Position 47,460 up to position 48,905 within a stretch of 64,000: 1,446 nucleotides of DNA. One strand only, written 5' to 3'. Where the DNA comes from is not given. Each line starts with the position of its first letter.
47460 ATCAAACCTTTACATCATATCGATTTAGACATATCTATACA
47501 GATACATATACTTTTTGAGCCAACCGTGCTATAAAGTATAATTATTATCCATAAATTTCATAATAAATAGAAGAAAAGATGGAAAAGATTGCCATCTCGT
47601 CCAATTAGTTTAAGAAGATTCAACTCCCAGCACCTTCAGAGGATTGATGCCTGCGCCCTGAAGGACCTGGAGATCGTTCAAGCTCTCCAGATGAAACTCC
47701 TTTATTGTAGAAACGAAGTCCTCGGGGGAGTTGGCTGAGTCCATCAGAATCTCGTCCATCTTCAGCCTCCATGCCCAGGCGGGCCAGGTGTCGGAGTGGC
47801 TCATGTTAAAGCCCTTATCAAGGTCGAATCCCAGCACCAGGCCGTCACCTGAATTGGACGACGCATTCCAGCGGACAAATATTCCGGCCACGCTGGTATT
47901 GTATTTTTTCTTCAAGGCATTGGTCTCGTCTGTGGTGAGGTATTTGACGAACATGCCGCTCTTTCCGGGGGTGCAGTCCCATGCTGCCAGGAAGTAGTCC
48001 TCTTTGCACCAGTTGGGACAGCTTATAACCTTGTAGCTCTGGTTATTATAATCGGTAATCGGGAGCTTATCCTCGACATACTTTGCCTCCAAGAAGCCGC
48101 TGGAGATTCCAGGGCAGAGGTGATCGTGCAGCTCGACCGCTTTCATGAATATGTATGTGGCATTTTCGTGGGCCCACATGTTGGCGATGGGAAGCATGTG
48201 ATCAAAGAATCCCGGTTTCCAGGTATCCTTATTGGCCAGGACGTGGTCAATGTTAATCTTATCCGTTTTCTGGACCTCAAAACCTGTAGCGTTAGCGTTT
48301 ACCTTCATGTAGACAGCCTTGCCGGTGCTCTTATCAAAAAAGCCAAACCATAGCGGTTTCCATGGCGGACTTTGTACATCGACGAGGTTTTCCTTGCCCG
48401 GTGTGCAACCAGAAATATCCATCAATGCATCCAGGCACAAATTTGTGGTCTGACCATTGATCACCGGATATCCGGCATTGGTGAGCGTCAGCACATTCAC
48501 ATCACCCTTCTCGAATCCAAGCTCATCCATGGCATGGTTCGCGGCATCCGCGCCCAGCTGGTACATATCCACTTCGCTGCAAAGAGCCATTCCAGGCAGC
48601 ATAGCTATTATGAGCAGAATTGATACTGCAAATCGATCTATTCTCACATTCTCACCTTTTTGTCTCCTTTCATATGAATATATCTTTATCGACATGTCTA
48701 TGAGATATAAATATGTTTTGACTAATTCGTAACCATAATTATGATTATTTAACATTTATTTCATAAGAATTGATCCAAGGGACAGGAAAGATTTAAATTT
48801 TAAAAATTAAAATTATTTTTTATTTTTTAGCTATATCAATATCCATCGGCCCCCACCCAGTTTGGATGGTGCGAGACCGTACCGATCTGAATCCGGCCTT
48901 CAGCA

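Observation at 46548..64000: Duplicated module: secreted FmdE-domain protein + SAM methyltransferase + FecB-type binding protein + FecCD/FecE importer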

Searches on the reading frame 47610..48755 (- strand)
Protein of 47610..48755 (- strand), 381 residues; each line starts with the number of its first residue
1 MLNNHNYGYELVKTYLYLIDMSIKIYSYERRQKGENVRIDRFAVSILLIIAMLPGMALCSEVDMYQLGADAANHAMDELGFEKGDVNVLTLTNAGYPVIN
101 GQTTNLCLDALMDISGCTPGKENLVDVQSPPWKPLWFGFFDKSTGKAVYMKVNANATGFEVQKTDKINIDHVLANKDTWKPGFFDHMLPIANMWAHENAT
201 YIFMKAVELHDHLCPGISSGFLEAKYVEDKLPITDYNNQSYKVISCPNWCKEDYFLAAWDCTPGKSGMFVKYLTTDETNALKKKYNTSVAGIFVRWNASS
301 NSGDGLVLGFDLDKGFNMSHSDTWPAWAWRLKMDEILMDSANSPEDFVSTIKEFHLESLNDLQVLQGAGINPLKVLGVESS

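Call 3: search_protein_families(library=pfam, proteins=[window:47610-48755:-], max_evalue=0.01)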
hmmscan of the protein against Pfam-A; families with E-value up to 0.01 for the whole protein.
window:47610-48755:- (381 aa): 1 family
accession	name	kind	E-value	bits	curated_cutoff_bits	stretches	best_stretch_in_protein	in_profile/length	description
PF02663.19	FmdE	-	2.5e-17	63.6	22.9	2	209-278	1-69/133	FmdE, Molybdenum formylmethanofuran dehydrogenase operon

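Call 9: search_solved_structures(query=window:47610-48755:-, max_evalue=1, show_alignments=3)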
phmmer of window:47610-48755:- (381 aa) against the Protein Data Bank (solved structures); distinct sequences matched with E-value up to 1: 0.

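Call 10: search_protein_families(library=ncbifam, proteins=[window:47610-48755:-], max_evalue=0.001)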
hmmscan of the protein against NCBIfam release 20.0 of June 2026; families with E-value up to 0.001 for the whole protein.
window:47610-48755:- (381 aa): 0 families

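Call 11: find_homologous_proteins(query=window:47610-48755:-)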
Query window:47610-48755:- (381 aa): 154 proteins with E <= 0.001 among 1461 candidates; the best 120 are listed.
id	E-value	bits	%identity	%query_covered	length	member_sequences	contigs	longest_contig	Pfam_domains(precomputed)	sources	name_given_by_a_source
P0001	1.2e-223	760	94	91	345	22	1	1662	PF02663.20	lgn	-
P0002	3.7e-185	634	75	90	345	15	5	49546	PF02663.20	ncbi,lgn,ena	-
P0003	2.1e-176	605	72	90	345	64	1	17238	PF02663.20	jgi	-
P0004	3.8e-175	601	72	90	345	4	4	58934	PF02663.20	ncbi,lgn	-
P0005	1.3e-174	599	72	90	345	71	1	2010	PF02663.20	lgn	-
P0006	1.2e-166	573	69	91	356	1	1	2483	PF02663.20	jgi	jgi:formylmethanofuran dehydrogenase subunit E-like metal-binding protein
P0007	3.9e-166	571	69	90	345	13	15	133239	PF02663.20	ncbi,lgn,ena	-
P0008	6.5e-166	570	69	89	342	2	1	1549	PF02663.20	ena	-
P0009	2.9e-164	565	68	90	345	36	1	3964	PF02663.20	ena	-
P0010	2.3e-162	558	69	90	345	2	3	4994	PF02663.20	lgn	-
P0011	2.5e-162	558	69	90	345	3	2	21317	PF02663.20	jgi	-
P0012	6.3e-162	557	68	90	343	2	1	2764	PF02663.20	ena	-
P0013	9.1e-162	556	68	90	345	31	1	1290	PF02663.20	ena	-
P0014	9.8e-162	556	68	90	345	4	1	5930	PF02663.20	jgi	jgi:formylmethanofuran dehydrogenase subunit E-like metal-binding protein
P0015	4.2e-161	554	68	89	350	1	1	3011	PF02663.20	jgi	jgi:formylmethanofuran dehydrogenase subunit E-like metal-binding protein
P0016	5.7e-161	554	67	90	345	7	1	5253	PF02663.20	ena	-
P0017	3.2e-160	551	68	90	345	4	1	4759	PF02663.20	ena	-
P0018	1.2e-159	550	68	84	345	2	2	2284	PF02663.20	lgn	-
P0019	6.5e-159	547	66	90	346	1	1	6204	PF02663.20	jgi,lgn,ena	-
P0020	8.6e-158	543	66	91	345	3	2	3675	PF02663.20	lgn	-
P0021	4.6e-156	538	65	91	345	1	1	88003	PF02663.20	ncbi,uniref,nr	ncbi:FmdE family protein [Candidatus Methanocrinis natronophilus]|uniref:FmdE family protein n=1 Tax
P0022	2.0e-155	536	67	90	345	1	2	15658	PF02663.20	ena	-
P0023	6.7e-155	534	66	85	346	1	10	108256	PF02663.20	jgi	jgi:formylmethanofuran dehydrogenase subunit E-like metal-binding protein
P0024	1.1e-154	533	66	85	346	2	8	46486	PF02663.20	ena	-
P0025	1.4e-154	533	66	85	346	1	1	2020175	PF02663.20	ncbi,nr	ncbi:MAG: FmdE domain-containing protein [Methanothrix sp.]|nr:MAG: FmdE domain-containing protein [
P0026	5.0e-154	531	67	90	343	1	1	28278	PF02663.20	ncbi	-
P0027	9.1e-154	530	67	90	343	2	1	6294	PF02663.20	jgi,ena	jgi:formylmethanofuran dehydrogenase subunit E-like metal-binding protein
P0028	3.3e-150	518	66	89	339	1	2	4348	PF02663.20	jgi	jgi:formylmethanofuran dehydrogenase subunit E-like metal-binding protein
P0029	1.8e-149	516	62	90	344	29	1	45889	PF02663.20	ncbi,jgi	-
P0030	1.2e-129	451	56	91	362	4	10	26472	PF02663.20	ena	-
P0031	3.1e-121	423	56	88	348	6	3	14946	PF02663.20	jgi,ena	-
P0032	2.0e-116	407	64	71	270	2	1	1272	PF02663.20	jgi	jgi:formylmethanofuran dehydrogenase subunit E-like metal-binding protein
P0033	1.2e-109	385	84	51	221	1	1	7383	PF02663.20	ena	-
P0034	1.6e-89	319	43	90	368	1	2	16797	PF02663.20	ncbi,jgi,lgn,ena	-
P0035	9.5e-89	316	46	83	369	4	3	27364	PF02663.20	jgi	-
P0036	1.3e-88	316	45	87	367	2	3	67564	PF02663.20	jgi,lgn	-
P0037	1.0e-87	313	45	90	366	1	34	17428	PF02663.20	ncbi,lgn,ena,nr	ncbi:MAG: hypothetical protein GYA39_01475 [Methanothrix sp.]|nr:hypothetical protein [Methanothrix 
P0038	2.4e-87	312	45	84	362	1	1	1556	PF02663.20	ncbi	-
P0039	2.7e-87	311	47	83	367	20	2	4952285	PF02663.20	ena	-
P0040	8.3e-87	310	44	90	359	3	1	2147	PF02663.20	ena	-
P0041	1.4e-86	309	44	88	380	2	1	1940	PF02663.20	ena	-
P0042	2.5e-86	308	45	89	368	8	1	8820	PF02663.20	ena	-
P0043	3.8e-86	308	45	88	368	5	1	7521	PF02663.20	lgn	-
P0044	6.5e-86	307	45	88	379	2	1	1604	PF02663.20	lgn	-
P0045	4.7e-85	304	44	91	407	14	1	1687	PF02663.20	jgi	-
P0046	6.6e-85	303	43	88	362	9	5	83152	PF02663.20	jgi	-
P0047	1.3e-84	302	43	89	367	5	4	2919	PF02663.20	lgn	-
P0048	2.8e-84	301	45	88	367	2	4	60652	PF02663.20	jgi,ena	-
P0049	3.9e-84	301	43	83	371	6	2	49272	PF02663.20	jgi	-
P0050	4.6e-84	301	44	89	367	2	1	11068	PF02663.20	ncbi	ncbi:MAG: FmdE family protein [Methanothrix sp.]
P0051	5.0e-84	301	44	85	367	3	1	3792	PF02663.20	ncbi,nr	ncbi:MAG: hypothetical protein QG575_1329 [Euryarchaeota archaeon]|nr:hypothetical protein [Euryarch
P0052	5.9e-84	300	43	85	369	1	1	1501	PF02663.20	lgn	-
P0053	2.3e-83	298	43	89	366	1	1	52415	PF02663.20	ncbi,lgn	ncbi:MAG: FmdE family protein [Methanotrichaceae archaeon]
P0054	3.9e-83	298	43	85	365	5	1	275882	PF02663.20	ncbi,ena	-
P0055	3.9e-83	298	44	89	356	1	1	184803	PF02663.20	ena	-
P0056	4.3e-83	297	44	90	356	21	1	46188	PF02663.20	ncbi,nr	ncbi:MAG: FmdE family protein [Methanothrix sp.]|nr:FmdE family protein [Methanothrix sp.]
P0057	6.0e-83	297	42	91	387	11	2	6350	PF02663.20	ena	-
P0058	1.7e-82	296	43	90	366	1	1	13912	PF02663.20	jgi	-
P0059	2.7e-82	295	45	87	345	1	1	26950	PF02663.20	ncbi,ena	-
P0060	3.7e-82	294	44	89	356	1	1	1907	PF02663.20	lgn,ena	-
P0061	6.4e-82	294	43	89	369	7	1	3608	PF02663.20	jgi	-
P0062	1.2e-81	293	46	85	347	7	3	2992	PF02663.20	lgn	-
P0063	1.7e-81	292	43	89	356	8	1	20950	PF02663.20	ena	-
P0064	2.6e-81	292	43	88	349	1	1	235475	PF02663.20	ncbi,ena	-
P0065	2.9e-81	291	44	89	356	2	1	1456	PF02663.20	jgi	jgi:formylmethanofuran dehydrogenase subunit E-like metal-binding protein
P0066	4.5e-81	291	45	85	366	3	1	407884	PF02663.20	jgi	-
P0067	4.6e-81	291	43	89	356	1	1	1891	PF02663.20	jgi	jgi:formylmethanofuran dehydrogenase subunit E-like metal-binding protein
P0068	4.8e-81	291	44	89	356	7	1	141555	PF02663.20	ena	-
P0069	1.4e-80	289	43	82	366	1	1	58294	PF02663.20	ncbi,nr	ncbi:MAG: hypothetical protein HPY61_13905 [Methanotrichaceae archaeon]|nr:hypothetical protein [Met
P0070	1.6e-80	289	44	89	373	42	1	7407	PF02663.20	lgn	-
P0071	2.4e-80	288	44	85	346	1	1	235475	PF02663.20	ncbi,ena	-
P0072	7.7e-80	287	44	85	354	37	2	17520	PF02663.20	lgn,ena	-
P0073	1.0e-79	286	44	88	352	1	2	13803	PF02663.20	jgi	-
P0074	1.6e-79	286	43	89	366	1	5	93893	PF02663.20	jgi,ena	jgi:formylmethanofuran dehydrogenase subunit E-like metal-binding protein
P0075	2.1e-79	285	42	89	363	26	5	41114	PF02663.20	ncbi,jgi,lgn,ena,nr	ncbi:MAG TPA: FmdE family protein [Methanothrix sp.]|nr:FmdE family protein [Methanothrix sp.] HOK58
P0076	2.7e-79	285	43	87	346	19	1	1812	PF02663.20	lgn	-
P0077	4.0e-79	284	42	89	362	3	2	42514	PF02663.20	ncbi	-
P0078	4.9e-79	284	43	84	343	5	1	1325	PF02663.20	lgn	-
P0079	1.1e-78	283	42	87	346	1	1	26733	PF02663.20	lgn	-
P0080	1.2e-78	283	43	88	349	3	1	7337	PF02663.20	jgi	jgi:formylmethanofuran dehydrogenase subunit E-like metal-binding protein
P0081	1.3e-78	283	41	90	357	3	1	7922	PF02663.20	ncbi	-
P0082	1.4e-78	283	41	89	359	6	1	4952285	PF02663.20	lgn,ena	-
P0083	1.6e-78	282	42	87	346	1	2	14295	PF02663.20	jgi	jgi:formylmethanofuran dehydrogenase subunit E-like metal-binding protein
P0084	2.2e-78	282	42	86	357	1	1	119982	PF02663.20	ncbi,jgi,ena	-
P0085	2.5e-78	282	43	88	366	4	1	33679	PF02663.20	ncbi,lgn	ncbi:MAG: FmdE family protein [Methanothrix sp.]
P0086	2.5e-78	282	43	85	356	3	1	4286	PF02663.20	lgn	-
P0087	1.5e-77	279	43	85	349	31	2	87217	PF02663.20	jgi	jgi:formylmethanofuran dehydrogenase subunit E-like metal-binding protein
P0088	1.6e-77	279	43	83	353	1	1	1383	PF02663.20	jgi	jgi:formylmethanofuran dehydrogenase subunit E-like metal-binding protein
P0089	2.0e-77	279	42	87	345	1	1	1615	PF02663.20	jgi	-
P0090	2.0e-77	279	42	90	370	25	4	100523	PF02663.20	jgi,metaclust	jgi:formylmethanofuran dehydrogenase subunit E-like metal-binding protein|metaclust:\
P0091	2.0e-77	279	43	86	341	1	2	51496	PF02663.20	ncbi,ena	-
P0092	2.1e-77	279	41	87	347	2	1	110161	PF02663.20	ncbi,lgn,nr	ncbi:MAG: FmdE family protein [Methanothrix sp.]|nr:FmdE family protein [Methanothrix sp.]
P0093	2.3e-77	279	43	85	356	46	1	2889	PF02663.20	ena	-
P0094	3.6e-77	278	41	88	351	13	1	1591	PF02663.20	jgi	jgi:formylmethanofuran dehydrogenase subunit E-like metal-binding protein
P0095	3.8e-77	278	40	90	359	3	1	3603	PF02663.20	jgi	-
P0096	3.9e-77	278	43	83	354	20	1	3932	PF02663.20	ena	-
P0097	7.6e-77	277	42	85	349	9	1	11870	PF02663.20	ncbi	ncbi:MAG: FmdE family protein [Methanothrix sp.]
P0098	8.3e-77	277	43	88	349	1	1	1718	PF02663.20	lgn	-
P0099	9.4e-77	277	41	88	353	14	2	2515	PF02663.20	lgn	-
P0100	1.3e-76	276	42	88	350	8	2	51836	PF02663.20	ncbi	-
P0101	1.5e-76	276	42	89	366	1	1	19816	PF02663.20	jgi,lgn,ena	jgi:formylmethanofuran dehydrogenase subunit E-like metal-binding protein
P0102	4.5e-76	274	42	87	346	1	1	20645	PF02663.20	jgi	jgi:formylmethanofuran dehydrogenase subunit E-like metal-binding protein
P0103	7.1e-76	274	41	86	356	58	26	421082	PF02663.20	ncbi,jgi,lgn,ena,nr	ncbi:MAG: FmdE, Molybdenum formylmethanofuran dehydrogenase operon [Euryarchaeota archaeon ADurb.Bin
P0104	1.2e-75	273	42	86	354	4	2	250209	PF02663.20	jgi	-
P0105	1.3e-75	273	41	87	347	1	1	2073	PF02663.20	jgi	jgi:formylmethanofuran dehydrogenase subunit E-like metal-binding protein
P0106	1.9e-75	272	41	88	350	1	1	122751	PF02663.20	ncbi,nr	ncbi:MAG: FmdE, Molybdenum formylmethanofuran dehydrogenase operon [Methanosaeta sp. PtaU1.Bin112]|n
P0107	3.7e-75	271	45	83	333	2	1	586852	PF02663.20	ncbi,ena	-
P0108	4.0e-75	271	44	83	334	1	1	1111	PF02663.20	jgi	jgi:formylmethanofuran dehydrogenase subunit E-like metal-binding protein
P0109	7.6e-75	270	41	87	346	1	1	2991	PF02663.20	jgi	jgi:formylmethanofuran dehydrogenase subunit E-like metal-binding protein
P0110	8.5e-75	270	40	88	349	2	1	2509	PF02663.20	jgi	jgi:formylmethanofuran dehydrogenase subunit E-like metal-binding protein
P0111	9.3e-75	270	42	85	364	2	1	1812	PF02663.20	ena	-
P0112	2.7e-74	269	41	88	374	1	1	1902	PF02663.20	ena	-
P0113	3.5e-74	268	41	88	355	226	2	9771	PF02663.20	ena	-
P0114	3.7e-74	268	41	87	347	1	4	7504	PF02663.20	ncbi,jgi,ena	-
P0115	5.4e-74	268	42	86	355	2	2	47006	PF02663.20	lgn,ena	-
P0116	8.5e-74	267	41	87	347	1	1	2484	PF02663.20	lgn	-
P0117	9.8e-74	267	42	85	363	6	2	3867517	PF02663.20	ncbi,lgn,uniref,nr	ncbi:FmdE family protein [Methanospirillum stamsii]|uniref:Formylmethanofuran dehydrogenase subunit 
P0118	1.3e-73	266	40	89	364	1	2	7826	PF02663.20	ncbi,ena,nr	ncbi:MAG: hypothetical protein CVV33_00510 [Methanomicrobiales archaeon HGW-Methanomicrobiales-4]|nr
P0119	1.4e-73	266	41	87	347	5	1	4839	PF02663.20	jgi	-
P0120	1.4e-73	266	41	88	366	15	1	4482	PF02663.20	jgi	-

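Call 14: find_related_loci(query=window:47610-48755:-, collection=genome_contigs, flank=10000)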
Query window:47610-48755:- (381 aa) in genome_contigs; peptide patterns used: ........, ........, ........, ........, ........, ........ (x = any residue, [..] = any of these).
68 stretches matched a pattern; 7 encode a relative of the query (tblastn E <= 1e-3); 7 distinct loci.
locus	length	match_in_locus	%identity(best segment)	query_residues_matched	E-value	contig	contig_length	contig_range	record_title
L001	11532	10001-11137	93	3-381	0e+0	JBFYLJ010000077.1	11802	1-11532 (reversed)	MAG: Methanothrix sp. isolate PPR_0032 PPR_0032.fa_k121_910911, whole genome shotgun sequence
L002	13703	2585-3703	92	9-381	0e+0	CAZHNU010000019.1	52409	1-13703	MAG TPA_asm: uncultured Methanotrichaceae archaeon isolate SRP278314_co2_183 genome assembly, contig: NODE_973_length_52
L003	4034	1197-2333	91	3-381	0e+0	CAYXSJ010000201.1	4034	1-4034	MAG TPA_asm: uncultured Methanotrichaceae archaeon isolate SRP192927_co7_42 genome assembly, contig: NODE_56620_length_4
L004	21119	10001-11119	86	9-381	0e+0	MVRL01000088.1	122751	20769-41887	MAG: Methanosaeta sp. PtaU1.Bin112 A4E49_contig000088, whole genome shotgun sequence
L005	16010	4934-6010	71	22-380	0e+0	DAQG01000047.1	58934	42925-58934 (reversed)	MAG TPA_asm: Methanothrix harundinacea isolate UBA1 UBA1_contig_75, whole genome shotgun sequence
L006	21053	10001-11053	70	31-381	8e-179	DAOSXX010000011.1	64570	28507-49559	MAG TPA_asm: Methanothrix sp. isolate AMR_MDS_2100 NODE_262_length_64570_cov_51.700457, whole genome shotgun sequence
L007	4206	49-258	93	312-381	1e-37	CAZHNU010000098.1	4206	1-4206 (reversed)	MAG TPA_asm: uncultured Methanotrichaceae archaeon isolate SRP278314_co2_183 genome assembly, contig: NODE_32085_length_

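Call 18: find_encoding_contigs(protein=P0117, flank=10000, max_places=2)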
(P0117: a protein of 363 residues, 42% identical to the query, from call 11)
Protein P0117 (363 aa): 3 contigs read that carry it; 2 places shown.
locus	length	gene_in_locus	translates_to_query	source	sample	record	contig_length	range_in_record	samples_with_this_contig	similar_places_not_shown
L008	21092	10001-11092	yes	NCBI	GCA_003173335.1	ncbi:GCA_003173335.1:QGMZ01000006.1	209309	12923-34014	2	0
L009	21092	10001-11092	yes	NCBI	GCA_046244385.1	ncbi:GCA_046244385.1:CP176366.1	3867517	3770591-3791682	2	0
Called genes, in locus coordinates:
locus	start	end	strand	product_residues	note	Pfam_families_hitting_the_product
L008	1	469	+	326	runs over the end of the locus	PF01261:AP_endonuc_2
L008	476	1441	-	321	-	PF01497:Peripla_BP_2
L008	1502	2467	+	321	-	PF01032:FecCD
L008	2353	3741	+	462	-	PF00005:ABC_tran, PF02463:SMC_N (weak), PF13304:AAA_21 (faint), PF27219:MJ0874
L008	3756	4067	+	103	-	PF00226:DnaJ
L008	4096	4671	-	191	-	PF13489:Methyltransf_23 (faint), PF13649:Methyltransf_25 (weak), PF08241:Methyltransf_11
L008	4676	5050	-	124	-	-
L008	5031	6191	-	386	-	PF00266:Aminotran_5, PF01041:DegT_DnrJ_EryC1 (faint), PF01053:Cys_Met_Meta_PP (weak)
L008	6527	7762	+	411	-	PF01047:MarR, PF01209:Ubie_methyltran, PF13489:Methyltransf_23, PF05175:MTS (weak), PF08241:Methyltransf_11, PF08242:Methyltransf_12, PF13649:Methyltransf_25, PF13847:Methyltransf_31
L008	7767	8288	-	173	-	PF07790:Pilin_N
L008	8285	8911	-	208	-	PF07790:Pilin_N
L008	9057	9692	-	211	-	PF02663:FmdE, PF01258:zf-dskA_traR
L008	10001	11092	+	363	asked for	PF02663:FmdE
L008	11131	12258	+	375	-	PF01497:Peripla_BP_2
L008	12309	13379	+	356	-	PF01032:FecCD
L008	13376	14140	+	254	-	PF00005:ABC_tran, PF13304:AAA_21 (weak)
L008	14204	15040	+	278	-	PF00398:RrnaAD, PF02527:GidB (weak), PF13489:Methyltransf_23, PF05175:MTS (weak), PF13847:Methyltransf_31, PF08241:Methyltransf_11, PF08242:Methyltransf_12, PF13649:Methyltransf_25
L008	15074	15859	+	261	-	PF01656:CbiA, PF10609:ParA (weak), PF19044:P-loop_TraG (weak)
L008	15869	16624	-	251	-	PF01061:ABC2_membrane, PF12698:ABC2_membrane_3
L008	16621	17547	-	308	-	PF00005:ABC_tran, PF13304:AAA_21, PF13732:DrrA1-3_C (weak)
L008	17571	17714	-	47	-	-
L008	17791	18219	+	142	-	PF01638:HxlR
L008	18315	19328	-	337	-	-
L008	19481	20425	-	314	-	-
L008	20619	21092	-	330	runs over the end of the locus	-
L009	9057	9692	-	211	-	PF02663:FmdE, PF01258:zf-dskA_traR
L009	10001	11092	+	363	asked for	PF02663:FmdE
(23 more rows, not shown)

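Call 19: find_encoding_contigs(protein=P0039, flank=10000, max_places=2)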
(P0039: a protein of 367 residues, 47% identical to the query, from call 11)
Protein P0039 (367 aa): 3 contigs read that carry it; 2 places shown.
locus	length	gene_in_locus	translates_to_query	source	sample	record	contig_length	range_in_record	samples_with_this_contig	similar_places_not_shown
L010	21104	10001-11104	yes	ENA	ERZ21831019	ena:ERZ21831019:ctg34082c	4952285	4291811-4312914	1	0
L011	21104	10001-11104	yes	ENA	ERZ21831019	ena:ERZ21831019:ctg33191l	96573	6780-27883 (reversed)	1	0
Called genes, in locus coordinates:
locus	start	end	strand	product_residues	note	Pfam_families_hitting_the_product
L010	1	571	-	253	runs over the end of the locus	PF13191:AAA_16 (weak), PF02463:SMC_N, PF00005:ABC_tran, PF13304:AAA_21 (faint)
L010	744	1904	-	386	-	PF12704:MacB_PCD, PF02687:FtsX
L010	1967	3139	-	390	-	PF12704:MacB_PCD, PF02687:FtsX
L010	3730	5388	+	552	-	PF02163:Peptidase_M50, PF13180:PDZ_2 (weak)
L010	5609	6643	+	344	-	-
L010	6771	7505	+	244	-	-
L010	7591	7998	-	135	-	PF00085:Thioredoxin, PF13098:Thioredoxin_2 (weak)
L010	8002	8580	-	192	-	PF07796:DUF1638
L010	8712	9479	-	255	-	PF08378:NERD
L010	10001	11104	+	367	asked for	PF02663:FmdE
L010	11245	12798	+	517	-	PF00496:SBP_bac_5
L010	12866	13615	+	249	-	PF00142:Fer4_NifH (faint), PF01583:APS_kinase (weak), PF01656:CbiA, PF02374:ArsA_ATPase (weak), PF09140:MipZ (faint), PF10609:ParA, PF13614:AAA_31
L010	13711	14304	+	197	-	PF01613:Flavin_Reduct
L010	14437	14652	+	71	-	PF00403:HMA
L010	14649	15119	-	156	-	PF01638:HxlR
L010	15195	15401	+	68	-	-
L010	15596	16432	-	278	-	PF01061:ABC2_membrane, PF12698:ABC2_membrane_3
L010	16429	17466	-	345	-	PF13175:AAA_15 (faint), PF13476:AAA_23 (weak), PF00005:ABC_tran, PF13304:AAA_21 (weak)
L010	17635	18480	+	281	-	PF13489:Methyltransf_23, PF00398:RrnaAD, PF02527:GidB (weak), PF13649:Methyltransf_25, PF13847:Methyltransf_31, PF08241:Methyltransf_11 (weak), PF08242:Methyltransf_12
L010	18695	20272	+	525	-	PF00496:SBP_bac_5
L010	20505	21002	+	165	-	PF01980:TrmO_N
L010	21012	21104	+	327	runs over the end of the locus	PF00528:BPD_transp_1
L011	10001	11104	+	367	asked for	PF02663:FmdE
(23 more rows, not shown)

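Call 20: find_encoding_contigs(protein=P0107, flank=10000, max_places=2)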
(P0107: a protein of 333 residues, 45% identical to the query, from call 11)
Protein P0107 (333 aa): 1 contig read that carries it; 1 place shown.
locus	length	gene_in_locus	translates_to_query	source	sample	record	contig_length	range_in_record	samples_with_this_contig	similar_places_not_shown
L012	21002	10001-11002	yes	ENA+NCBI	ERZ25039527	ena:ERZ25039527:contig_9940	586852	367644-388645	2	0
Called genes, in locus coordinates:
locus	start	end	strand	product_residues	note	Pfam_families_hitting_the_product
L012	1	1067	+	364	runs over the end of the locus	PF02663:FmdE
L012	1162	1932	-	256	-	PF01061:ABC2_membrane, PF12698:ABC2_membrane_3, PF12679:ABC2_membrane_2 (weak)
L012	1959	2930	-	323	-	PF00005:ABC_tran, PF13175:AAA_15 (faint), PF13304:AAA_21 (faint), PF13732:DrrA1-3_C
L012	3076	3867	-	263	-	PF13476:AAA_23 (weak), PF00005:ABC_tran, PF02463:SMC_N (faint), PF09818:ABC_ATPase (faint), PF13304:AAA_21 (weak)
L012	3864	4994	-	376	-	PF01032:FecCD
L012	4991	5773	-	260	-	PF01145:Band_7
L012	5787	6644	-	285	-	PF05175:MTS (weak), PF13649:Methyltransf_25, PF13847:Methyltransf_31, PF08241:Methyltransf_11, PF08242:Methyltransf_12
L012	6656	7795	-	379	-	PF01497:Peripla_BP_2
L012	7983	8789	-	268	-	PF01061:ABC2_membrane, PF12698:ABC2_membrane_3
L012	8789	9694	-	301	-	PF00005:ABC_tran, PF13304:AAA_21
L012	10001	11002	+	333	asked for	PF02663:FmdE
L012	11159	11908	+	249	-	PF00142:Fer4_NifH (weak), PF01656:CbiA, PF02374:ArsA_ATPase (weak), PF10609:ParA (weak), PF13614:AAA_31 (weak)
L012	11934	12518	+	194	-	PF01613:Flavin_Reduct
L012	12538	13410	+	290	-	PF13489:Methyltransf_23, PF00398:RrnaAD (weak), PF02527:GidB (weak), PF08242:Methyltransf_12, PF13649:Methyltransf_25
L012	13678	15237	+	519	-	PF00496:SBP_bac_5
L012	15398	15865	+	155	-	PF01980:TrmO_N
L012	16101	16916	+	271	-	PF00528:BPD_transp_1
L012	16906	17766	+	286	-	PF12911:OppC_N, PF00528:BPD_transp_1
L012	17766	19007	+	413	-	PF03193:RsgA_GTPase (faint), PF13191:AAA_16 (faint), PF13555:AAA_29 (faint), PF20720:nSTAND3 (faint), PF00005:ABC_tran, PF02463:SMC_N (weak), PF08352:oligo_HPY, PF00005:ABC_tran, +2 more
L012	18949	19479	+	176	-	PF00005:ABC_tran, PF13304:AAA_21 (weak), PF08352:oligo_HPY (faint)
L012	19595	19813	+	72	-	PF08753:NikR_C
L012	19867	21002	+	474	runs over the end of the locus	-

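Call 32: predict_structure(alignment_id=A1)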
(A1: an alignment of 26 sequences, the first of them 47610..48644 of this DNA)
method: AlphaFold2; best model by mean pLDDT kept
length: 344 residues; sequences in the alignment: 26
mean_pLDDT: 88.3   pTM: 0.84
mean pLDDT of the five models: 88.3, 88.1, 85.9, 83.2, 80.1
residues with pLDDT >= 90: 218; 70-90: 94; 50-70: 26; < 50: 6
segments of 3 or more residues with pLDDT < 50: 227-230
pLDDT, mean of each block of 10 residues (from residue 1): 79 64 77 98 96 95 90 96 82 92 98 93 97 96 92 95 91 87 95 95 82 81 59 67 88 91 95 92 92 96 96 96 87 79 73
secondary structure, 60 per line:
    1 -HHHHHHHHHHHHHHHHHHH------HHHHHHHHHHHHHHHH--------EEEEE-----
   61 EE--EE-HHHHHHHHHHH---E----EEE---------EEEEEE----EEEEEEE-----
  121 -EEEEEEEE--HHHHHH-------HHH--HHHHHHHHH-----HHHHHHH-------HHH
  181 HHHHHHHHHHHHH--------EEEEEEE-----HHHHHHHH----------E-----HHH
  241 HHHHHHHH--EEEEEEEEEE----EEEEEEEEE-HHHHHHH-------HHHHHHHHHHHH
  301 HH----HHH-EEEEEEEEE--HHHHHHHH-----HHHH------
elements in order: H2-20 H27-42 E51-55 H68-78 E87-89 E99-104 E109-115 E122-129 H132-137 H150-158 H164-170 H178-193 E202-208 H214-221 H238-248 E251-260 E265-273 H275-281 H289-302 E311-319 H322-329 H335-338
